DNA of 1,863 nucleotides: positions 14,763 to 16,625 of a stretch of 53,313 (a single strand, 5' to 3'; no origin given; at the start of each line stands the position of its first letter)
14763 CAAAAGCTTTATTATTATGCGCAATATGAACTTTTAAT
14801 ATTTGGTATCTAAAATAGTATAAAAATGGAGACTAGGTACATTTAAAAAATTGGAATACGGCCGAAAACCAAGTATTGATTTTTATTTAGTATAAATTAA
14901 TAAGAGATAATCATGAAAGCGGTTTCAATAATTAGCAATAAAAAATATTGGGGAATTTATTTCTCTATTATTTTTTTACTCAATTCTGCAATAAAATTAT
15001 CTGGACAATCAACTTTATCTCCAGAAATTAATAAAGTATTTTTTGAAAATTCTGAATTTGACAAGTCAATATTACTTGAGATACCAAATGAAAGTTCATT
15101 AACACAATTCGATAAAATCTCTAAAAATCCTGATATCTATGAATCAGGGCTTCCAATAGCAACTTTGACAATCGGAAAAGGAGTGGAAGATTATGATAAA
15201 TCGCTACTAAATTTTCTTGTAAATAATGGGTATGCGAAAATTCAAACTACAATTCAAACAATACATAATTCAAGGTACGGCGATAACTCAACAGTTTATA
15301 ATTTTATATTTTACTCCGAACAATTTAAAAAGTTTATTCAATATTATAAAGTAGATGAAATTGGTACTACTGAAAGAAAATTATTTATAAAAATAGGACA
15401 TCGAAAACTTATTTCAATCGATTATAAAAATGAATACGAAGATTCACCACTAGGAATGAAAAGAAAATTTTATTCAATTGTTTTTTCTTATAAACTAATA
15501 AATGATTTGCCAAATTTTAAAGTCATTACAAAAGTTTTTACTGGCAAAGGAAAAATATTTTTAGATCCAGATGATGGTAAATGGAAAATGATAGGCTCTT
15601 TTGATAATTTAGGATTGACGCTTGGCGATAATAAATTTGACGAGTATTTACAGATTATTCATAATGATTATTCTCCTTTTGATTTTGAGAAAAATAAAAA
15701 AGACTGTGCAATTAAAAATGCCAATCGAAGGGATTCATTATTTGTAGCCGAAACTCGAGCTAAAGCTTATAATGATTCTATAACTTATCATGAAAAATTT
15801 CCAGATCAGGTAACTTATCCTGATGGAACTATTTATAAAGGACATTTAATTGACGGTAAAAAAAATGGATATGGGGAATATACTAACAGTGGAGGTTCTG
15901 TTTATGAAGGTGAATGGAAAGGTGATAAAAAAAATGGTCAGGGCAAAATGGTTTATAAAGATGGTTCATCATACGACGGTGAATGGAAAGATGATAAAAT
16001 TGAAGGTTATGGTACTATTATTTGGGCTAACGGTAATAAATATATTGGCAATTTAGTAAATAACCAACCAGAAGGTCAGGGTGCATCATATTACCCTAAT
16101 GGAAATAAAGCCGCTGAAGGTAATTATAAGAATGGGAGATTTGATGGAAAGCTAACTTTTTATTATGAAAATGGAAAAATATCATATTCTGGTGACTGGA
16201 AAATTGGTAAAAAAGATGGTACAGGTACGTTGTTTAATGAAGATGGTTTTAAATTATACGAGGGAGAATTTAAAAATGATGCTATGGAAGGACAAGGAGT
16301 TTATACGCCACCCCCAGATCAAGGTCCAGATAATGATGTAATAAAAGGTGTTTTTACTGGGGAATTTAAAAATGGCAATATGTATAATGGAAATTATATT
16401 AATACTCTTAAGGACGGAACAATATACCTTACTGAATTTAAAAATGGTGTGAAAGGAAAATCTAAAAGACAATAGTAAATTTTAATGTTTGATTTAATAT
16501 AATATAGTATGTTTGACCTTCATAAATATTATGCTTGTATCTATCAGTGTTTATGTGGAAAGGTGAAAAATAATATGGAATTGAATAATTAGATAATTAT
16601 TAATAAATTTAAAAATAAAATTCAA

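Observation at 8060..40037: Ten copies of a conserved 55-90 nt element, always in gene orientation 15-34 nt upstream of start codons of envelope-protein genes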

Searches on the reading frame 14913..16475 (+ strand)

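Call 11: search_protein_families(library=pfam, proteins=[window:14913-16475:+], max_evalue=0.01)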
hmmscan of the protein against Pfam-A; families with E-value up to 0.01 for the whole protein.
window:14913-16475:+ (520 aa): 2 families
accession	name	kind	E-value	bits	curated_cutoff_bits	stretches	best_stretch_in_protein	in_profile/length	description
PF02493.26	MORN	-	2.7e-28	96.5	22.5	3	354-375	1-22/23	MORN repeat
PF07661.19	MORN_2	-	0.0011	19.4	29.6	0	387-407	2-22/22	MORN repeat variant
